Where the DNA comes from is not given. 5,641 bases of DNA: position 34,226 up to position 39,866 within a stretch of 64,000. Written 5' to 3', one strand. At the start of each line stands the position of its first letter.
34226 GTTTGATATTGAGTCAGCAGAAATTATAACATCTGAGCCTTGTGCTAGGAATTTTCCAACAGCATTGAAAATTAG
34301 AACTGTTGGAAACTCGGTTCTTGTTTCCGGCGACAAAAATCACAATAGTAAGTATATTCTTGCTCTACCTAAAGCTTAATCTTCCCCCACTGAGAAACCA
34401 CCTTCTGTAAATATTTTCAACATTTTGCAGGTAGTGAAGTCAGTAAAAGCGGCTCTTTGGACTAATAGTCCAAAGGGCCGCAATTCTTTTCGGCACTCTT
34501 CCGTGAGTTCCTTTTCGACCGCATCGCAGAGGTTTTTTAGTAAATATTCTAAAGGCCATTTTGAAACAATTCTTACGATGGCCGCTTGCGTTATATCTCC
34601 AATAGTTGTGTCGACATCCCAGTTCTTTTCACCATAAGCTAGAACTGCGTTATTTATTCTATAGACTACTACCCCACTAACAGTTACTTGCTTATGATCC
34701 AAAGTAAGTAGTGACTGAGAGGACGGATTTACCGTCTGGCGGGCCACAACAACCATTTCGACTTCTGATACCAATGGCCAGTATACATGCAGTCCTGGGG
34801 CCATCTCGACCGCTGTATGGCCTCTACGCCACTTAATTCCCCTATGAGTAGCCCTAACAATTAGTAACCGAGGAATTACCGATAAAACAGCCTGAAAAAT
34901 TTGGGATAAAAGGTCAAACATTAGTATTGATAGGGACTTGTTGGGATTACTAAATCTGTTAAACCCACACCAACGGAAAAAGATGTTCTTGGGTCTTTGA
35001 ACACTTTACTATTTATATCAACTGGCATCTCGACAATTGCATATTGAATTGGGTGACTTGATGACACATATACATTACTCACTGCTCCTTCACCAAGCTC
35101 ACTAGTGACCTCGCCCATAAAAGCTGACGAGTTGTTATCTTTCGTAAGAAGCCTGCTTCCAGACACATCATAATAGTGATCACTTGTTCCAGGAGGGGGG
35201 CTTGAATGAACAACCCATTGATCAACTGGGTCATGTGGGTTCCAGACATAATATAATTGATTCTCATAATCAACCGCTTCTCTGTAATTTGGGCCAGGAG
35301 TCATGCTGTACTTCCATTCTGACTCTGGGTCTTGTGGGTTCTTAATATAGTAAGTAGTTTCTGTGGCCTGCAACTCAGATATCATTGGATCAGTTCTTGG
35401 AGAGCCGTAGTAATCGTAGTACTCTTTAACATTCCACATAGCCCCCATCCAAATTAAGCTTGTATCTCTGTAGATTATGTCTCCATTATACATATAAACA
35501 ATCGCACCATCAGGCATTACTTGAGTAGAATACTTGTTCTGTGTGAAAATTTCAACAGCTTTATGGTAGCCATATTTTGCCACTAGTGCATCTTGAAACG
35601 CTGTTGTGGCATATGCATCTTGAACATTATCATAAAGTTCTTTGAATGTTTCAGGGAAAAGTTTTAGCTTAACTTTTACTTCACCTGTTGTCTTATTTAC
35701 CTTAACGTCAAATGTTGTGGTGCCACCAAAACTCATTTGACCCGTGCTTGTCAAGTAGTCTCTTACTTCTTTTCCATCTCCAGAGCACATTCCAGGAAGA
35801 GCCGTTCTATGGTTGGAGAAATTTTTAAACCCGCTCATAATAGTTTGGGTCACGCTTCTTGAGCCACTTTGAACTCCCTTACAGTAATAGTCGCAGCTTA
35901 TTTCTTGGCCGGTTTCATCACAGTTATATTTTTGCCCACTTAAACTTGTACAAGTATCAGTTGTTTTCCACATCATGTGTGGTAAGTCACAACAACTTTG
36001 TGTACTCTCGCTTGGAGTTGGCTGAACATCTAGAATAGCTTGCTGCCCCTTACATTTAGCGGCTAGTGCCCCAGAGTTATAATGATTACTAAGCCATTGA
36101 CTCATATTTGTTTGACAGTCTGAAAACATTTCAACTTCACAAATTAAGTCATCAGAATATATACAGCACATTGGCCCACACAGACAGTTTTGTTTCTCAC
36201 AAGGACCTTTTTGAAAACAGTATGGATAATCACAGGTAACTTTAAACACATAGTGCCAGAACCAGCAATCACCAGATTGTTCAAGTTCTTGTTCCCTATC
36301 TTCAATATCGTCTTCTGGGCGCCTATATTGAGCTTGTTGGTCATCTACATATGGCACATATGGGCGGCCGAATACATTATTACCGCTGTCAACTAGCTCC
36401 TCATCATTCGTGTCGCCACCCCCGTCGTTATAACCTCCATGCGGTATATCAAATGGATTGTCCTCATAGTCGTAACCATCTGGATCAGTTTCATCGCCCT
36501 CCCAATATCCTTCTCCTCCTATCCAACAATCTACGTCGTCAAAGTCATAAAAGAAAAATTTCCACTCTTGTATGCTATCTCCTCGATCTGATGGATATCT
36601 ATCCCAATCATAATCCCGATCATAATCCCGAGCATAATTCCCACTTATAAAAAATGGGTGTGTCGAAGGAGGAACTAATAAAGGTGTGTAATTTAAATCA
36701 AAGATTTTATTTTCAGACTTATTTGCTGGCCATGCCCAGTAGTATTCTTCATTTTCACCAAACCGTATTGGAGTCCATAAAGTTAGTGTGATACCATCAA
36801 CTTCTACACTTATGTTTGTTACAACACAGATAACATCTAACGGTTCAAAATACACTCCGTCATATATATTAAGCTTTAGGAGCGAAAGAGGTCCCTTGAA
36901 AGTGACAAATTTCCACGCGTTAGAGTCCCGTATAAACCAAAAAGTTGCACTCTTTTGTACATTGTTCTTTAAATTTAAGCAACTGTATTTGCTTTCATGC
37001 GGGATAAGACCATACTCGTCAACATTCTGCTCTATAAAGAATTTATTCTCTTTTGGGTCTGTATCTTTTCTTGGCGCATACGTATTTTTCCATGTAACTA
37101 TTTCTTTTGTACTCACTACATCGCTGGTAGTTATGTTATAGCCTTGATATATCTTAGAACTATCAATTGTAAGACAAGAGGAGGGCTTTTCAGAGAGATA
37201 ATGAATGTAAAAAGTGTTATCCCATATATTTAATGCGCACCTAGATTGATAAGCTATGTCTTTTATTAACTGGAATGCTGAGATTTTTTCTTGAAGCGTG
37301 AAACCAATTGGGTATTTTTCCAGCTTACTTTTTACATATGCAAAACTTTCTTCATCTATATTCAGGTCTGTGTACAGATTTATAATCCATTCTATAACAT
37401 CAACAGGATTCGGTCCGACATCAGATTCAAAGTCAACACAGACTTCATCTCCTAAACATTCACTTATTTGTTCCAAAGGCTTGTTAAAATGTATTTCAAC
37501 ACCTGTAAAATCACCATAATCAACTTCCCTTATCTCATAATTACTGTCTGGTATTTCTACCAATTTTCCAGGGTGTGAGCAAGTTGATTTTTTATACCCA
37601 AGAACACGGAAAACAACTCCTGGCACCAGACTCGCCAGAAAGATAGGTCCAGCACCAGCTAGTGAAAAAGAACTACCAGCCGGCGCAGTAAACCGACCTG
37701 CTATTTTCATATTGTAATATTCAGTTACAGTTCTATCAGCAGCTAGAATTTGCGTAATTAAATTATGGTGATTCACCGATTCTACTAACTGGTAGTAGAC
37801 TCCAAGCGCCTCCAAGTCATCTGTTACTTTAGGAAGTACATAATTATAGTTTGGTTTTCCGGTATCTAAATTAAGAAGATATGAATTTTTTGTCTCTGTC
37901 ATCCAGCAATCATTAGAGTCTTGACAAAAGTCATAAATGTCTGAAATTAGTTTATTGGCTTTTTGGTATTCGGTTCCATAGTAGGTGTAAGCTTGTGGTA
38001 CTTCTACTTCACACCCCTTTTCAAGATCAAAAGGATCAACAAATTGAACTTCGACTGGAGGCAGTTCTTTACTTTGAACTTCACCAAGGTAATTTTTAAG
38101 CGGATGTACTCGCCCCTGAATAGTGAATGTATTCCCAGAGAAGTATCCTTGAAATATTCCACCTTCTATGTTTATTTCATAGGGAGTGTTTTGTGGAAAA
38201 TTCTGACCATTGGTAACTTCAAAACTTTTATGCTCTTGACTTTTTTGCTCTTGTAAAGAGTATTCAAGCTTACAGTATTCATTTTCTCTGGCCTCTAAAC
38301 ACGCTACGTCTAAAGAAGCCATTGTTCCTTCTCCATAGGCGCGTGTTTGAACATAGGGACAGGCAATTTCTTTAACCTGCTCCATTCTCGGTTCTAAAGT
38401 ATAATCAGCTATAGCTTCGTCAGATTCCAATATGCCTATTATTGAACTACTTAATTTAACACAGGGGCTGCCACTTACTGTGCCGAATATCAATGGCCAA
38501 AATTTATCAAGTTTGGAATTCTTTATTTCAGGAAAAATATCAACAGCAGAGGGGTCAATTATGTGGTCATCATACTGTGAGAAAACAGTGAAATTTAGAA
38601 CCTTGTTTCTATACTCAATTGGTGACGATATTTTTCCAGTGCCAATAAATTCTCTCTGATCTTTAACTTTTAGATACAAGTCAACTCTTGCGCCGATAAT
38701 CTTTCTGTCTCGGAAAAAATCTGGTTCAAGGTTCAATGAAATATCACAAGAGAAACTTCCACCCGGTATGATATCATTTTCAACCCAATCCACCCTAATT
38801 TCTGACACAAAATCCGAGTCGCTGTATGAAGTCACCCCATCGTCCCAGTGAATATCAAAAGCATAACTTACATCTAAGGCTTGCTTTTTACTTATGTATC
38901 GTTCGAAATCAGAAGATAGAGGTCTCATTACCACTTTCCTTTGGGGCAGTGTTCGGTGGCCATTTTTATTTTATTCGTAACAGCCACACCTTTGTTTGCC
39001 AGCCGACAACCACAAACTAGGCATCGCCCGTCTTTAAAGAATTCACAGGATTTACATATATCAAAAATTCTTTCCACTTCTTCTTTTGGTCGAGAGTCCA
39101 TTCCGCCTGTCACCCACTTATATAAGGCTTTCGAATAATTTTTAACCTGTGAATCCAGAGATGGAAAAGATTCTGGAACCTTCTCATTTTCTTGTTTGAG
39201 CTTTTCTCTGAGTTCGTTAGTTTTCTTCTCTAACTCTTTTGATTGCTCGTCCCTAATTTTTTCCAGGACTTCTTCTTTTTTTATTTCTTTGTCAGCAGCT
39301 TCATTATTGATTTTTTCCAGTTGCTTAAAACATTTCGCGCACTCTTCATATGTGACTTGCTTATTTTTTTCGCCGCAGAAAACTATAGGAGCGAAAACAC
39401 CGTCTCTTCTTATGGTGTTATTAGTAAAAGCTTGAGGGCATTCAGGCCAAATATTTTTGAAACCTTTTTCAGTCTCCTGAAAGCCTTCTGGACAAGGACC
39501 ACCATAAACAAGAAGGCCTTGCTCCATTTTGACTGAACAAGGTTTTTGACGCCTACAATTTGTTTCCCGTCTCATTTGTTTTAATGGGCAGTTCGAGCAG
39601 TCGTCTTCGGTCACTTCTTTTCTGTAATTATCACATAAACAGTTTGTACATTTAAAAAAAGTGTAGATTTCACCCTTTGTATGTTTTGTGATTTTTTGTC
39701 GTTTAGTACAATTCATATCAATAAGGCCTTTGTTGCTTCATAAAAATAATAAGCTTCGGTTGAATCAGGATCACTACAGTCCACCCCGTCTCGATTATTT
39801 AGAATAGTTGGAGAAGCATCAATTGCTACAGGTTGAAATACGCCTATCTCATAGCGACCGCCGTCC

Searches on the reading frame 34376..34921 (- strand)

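Call 90: search_protein_families(library=pfam, proteins=[window:34376-34921:-], max_evalue=0.001)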
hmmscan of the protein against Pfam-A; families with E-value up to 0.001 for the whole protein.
window:34376-34921:- (181 aa): 1 family
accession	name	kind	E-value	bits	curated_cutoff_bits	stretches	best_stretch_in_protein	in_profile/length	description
PF01145.31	Band_7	-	1.5e-17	64.7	23.6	1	21-165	2-148/176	SPFH domain / Band 7 family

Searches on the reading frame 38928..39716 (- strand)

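Call 90: search_protein_families(library=pfam, proteins=[window:38928-39716:-], max_evalue=0.001)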
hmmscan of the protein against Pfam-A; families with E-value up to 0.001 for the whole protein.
window:38928-39716:- (262 aa): 1 family
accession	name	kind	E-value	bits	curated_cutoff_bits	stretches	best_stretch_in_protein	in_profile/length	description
PF19668.4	DUF6171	-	2.9e-05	24.8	27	1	193-249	16-74/80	Family of unknown function (DUF6171)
